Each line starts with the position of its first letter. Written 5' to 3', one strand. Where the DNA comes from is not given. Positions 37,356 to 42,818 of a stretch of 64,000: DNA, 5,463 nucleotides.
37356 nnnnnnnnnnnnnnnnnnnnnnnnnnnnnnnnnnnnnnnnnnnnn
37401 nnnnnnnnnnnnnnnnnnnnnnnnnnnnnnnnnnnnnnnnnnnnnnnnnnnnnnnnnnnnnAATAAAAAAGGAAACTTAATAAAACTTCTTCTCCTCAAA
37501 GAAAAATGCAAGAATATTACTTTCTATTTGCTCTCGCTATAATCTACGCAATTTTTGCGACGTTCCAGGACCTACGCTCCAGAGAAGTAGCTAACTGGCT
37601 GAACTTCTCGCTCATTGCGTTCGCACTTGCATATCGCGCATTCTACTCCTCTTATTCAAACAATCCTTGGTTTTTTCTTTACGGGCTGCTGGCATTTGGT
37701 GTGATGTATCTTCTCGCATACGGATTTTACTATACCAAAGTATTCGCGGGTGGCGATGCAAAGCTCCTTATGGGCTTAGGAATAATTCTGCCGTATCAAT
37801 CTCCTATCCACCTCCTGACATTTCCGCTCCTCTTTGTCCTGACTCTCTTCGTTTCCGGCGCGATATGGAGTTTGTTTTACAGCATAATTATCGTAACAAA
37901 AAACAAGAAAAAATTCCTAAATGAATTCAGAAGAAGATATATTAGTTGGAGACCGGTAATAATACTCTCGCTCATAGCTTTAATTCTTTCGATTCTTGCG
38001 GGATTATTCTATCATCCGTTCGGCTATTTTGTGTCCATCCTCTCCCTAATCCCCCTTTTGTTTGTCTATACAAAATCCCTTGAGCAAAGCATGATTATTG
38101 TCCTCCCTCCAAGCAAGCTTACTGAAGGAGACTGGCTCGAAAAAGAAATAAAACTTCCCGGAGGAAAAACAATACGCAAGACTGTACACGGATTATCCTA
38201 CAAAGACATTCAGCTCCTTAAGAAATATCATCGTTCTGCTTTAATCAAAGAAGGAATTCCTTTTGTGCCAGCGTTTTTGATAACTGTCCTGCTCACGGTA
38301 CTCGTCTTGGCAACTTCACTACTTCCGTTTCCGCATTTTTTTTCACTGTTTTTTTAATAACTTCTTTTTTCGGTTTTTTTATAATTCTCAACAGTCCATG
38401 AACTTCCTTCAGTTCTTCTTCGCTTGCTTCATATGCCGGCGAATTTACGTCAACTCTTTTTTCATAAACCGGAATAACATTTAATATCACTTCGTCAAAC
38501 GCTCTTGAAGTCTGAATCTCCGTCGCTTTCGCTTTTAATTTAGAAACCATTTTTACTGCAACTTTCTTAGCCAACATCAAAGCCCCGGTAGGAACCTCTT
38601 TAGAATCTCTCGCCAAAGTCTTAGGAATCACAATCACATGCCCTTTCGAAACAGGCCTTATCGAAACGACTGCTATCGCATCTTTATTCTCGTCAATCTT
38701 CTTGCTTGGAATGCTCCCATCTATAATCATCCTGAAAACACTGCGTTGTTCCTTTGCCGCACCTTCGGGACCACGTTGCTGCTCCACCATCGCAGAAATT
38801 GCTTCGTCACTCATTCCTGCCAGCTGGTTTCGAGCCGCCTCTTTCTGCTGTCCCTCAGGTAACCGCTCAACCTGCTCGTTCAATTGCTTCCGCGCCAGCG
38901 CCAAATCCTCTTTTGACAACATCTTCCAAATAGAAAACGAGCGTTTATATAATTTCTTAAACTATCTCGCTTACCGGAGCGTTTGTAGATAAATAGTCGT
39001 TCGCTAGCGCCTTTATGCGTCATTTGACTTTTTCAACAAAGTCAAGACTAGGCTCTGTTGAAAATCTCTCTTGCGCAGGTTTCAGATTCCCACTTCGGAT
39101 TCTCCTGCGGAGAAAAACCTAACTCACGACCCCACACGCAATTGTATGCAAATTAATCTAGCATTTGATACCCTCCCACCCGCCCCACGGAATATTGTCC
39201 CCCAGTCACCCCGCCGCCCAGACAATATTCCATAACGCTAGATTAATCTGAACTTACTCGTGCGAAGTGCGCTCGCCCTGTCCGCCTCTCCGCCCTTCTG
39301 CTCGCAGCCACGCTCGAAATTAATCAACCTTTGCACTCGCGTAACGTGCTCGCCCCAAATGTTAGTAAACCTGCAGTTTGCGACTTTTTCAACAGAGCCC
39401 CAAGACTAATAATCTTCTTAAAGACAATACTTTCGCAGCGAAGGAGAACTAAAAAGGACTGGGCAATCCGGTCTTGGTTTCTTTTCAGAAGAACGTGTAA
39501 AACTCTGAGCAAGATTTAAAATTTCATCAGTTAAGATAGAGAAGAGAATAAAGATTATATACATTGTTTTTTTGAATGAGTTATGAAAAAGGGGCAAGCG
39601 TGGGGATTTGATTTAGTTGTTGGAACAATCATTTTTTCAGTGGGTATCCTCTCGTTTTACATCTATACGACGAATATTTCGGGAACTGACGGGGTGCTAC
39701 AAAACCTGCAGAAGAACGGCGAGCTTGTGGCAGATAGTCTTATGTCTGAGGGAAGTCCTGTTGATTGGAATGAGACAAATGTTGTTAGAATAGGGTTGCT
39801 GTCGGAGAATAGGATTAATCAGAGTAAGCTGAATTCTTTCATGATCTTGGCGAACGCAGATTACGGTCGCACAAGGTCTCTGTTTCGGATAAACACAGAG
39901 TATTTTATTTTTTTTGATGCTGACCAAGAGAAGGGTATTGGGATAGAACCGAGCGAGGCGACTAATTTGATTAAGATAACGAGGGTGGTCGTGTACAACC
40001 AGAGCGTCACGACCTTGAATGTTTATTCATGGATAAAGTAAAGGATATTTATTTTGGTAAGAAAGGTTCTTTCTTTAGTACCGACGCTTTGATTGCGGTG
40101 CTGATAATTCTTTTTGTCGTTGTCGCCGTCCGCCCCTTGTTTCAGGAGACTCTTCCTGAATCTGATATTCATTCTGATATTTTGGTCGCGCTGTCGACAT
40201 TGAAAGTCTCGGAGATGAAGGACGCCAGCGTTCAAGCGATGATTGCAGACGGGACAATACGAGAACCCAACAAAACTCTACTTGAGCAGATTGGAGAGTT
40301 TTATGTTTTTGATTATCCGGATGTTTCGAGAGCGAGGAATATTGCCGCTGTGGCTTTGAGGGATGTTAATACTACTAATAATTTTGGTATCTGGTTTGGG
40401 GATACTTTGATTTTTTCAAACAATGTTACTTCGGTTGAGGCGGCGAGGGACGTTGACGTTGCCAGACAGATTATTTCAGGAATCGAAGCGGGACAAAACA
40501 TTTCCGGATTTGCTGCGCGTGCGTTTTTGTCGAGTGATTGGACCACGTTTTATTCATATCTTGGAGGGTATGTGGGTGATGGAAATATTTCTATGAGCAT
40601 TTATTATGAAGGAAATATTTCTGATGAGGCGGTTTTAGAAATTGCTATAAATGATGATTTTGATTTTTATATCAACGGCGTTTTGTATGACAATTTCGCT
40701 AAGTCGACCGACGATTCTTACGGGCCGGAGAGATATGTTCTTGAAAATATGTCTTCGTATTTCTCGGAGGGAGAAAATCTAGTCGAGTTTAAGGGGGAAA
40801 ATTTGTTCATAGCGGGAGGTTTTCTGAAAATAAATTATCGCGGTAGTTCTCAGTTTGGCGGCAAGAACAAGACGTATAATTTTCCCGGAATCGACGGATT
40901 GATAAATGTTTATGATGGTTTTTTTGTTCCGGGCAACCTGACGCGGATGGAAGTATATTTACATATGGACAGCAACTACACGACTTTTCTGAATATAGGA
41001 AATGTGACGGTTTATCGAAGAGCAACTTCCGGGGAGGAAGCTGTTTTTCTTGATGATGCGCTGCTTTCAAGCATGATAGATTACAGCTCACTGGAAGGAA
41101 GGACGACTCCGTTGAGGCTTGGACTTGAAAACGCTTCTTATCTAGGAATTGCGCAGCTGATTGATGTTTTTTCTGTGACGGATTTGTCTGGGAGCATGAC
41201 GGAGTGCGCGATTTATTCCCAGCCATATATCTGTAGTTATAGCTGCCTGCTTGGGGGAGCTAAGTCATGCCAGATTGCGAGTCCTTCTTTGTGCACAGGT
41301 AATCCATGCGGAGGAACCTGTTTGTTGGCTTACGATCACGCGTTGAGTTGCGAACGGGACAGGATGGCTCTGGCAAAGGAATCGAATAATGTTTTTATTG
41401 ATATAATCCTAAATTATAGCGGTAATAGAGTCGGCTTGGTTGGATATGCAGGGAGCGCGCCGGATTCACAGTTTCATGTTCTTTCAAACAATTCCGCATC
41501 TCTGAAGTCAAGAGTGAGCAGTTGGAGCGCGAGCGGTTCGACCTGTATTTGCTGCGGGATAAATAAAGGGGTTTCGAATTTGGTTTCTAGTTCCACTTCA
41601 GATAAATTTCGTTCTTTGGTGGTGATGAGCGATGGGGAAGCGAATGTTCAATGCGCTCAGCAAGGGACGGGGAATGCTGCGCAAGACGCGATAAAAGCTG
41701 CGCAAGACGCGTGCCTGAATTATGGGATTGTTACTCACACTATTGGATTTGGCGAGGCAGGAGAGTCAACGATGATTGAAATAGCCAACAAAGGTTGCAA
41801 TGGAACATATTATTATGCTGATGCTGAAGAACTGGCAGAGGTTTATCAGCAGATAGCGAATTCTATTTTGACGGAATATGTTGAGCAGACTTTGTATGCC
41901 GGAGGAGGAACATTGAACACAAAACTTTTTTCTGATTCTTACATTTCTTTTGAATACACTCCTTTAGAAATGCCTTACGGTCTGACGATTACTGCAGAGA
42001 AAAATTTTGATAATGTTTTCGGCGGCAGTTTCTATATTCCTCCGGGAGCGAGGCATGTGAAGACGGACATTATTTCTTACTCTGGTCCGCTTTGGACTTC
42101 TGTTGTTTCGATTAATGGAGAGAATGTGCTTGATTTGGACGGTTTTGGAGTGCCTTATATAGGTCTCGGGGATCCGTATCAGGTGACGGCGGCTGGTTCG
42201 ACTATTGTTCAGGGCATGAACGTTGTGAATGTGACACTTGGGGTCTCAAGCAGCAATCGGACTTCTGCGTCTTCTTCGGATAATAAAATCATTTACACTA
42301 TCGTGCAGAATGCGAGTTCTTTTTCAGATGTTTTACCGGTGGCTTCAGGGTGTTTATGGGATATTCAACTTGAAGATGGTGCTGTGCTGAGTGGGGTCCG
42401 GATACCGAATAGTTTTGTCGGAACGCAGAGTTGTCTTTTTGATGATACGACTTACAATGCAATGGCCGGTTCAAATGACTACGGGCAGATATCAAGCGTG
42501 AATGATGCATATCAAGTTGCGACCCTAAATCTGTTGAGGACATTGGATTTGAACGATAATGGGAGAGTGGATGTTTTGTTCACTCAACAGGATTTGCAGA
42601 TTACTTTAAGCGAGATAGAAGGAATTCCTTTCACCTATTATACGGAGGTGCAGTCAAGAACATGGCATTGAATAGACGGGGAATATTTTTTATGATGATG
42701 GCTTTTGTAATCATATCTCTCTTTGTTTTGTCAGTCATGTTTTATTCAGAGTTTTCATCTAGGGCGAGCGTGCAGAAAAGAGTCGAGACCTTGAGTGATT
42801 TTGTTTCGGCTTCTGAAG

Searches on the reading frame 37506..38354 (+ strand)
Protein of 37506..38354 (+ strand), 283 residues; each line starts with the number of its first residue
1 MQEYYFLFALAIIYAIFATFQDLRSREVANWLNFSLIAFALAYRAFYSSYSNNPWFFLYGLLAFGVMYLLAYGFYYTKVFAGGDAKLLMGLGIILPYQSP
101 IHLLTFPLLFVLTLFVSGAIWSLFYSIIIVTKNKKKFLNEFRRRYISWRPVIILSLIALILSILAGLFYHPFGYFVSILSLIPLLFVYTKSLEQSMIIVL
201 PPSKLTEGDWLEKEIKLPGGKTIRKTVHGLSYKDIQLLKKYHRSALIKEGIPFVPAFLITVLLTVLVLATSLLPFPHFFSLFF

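Call 6: search_protein_families(library=pfam, max_evalue=0.01, proteins=[window:37506-38354:+])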
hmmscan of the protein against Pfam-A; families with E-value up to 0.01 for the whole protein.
window:37506-38354:+ (283 aa): 1 family
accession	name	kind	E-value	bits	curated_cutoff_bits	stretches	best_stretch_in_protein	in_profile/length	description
PF01478.23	Peptidase_A24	-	3.4e-12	47.2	26.5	1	10-121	2-102/104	Type IV leader peptidase family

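Call 80: search_protein_families(library=ncbifam, max_evalue=1, proteins=[window:37506-38354:+])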
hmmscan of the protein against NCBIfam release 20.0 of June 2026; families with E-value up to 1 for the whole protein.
window:37506-38354:+ (283 aa): 1 family
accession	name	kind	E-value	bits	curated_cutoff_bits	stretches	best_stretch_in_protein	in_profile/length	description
NF040695.1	FlaK_Arch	equivalog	7.5e-13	48.6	330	1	8-136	3-138/230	preflagellin peptidase FlaK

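Call 96: search_solved_structures(query=window:37506-38354:+, max_evalue=0.01, show_alignments=1)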
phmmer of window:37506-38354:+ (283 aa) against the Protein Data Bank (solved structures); distinct sequences matched with E-value up to 0.01: 1.
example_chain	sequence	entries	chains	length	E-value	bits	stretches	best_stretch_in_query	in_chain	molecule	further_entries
3s0x_A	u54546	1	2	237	6.6e-08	35.7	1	8-133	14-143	Peptidase A24B, FlaK domain protein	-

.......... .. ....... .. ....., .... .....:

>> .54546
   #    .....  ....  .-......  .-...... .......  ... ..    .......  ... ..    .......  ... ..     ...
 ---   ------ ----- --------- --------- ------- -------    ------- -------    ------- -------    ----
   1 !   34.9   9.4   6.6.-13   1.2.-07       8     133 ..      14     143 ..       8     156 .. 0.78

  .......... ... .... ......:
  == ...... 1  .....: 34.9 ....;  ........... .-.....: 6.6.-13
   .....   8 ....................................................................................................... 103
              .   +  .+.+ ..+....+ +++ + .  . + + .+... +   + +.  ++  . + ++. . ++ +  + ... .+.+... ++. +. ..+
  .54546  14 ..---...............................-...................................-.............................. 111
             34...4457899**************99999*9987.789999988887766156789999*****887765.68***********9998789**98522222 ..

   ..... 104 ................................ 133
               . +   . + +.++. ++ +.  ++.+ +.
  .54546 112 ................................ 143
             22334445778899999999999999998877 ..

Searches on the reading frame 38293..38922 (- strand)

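Call 6: search_protein_families(library=pfam, max_evalue=0.01, proteins=[window:38293-38922:-])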
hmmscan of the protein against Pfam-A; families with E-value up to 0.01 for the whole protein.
window:38293-38922:- (209 aa): 2 families
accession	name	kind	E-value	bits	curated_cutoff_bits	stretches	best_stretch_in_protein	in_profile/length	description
PF01230.28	HIT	-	1.1e-07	32.8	21.5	1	70-134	3-67/98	HIT domain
PF11969.13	DcpS_C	-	0.0094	16.8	24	0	61-134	2-75/114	Scavenger mRNA decapping enzyme C-term binding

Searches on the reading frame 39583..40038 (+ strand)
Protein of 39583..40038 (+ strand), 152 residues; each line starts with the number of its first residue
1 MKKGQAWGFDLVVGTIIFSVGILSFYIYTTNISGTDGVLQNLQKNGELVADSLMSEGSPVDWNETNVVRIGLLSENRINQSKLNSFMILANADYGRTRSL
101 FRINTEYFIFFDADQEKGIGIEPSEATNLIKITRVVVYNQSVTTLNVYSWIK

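Call 31: search_protein_families(library=pfam, max_evalue=0.1, proteins=[window:39583-40038:+])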
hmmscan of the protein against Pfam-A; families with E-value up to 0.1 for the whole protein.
window:39583-40038:+ (152 aa): 0 families

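Call 80: search_protein_families(library=ncbifam, max_evalue=1, proteins=[window:39583-40038:+])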
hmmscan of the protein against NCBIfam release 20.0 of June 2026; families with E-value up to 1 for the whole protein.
window:39583-40038:+ (152 aa): 1 family
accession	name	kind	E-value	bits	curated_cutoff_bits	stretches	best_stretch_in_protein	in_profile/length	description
TIGR01179.1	galE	equivalog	0.077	11.8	262.3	1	74-140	141-206/332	UDP-glucose 4-epimerase GalE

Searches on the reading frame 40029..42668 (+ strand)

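Call 6: search_protein_families(library=pfam, max_evalue=0.01, proteins=[window:40029-42668:+])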
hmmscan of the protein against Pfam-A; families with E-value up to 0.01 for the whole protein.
window:40029-42668:+ (880 aa): 1 family
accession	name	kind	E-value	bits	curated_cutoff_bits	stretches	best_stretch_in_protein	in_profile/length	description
PF00092.34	VWA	-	9.8e-10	39.4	23.8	1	454-607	26-173/174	von Willebrand factor type A domain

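Call 80: search_protein_families(library=ncbifam, max_evalue=1, proteins=[window:40029-42668:+])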
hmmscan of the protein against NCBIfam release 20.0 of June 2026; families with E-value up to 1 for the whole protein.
window:40029-42668:+ (880 aa): 3 families
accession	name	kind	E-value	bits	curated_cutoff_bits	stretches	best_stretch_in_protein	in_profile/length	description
TIGR00868.1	hCaCC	subfamily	0.00032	18.6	900.85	1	443-604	320-471/863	calcium-activated chloride channel protein 1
TIGR02442.1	Cob-chelat-sub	hypoth_equivalog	0.023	13.1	779.45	1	443-558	488-603/641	putative cobaltochelatase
NF009943.0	PRK13406.1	equivalog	0.033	12.7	571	1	493-606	464-579/585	magnesium chelatase subunit D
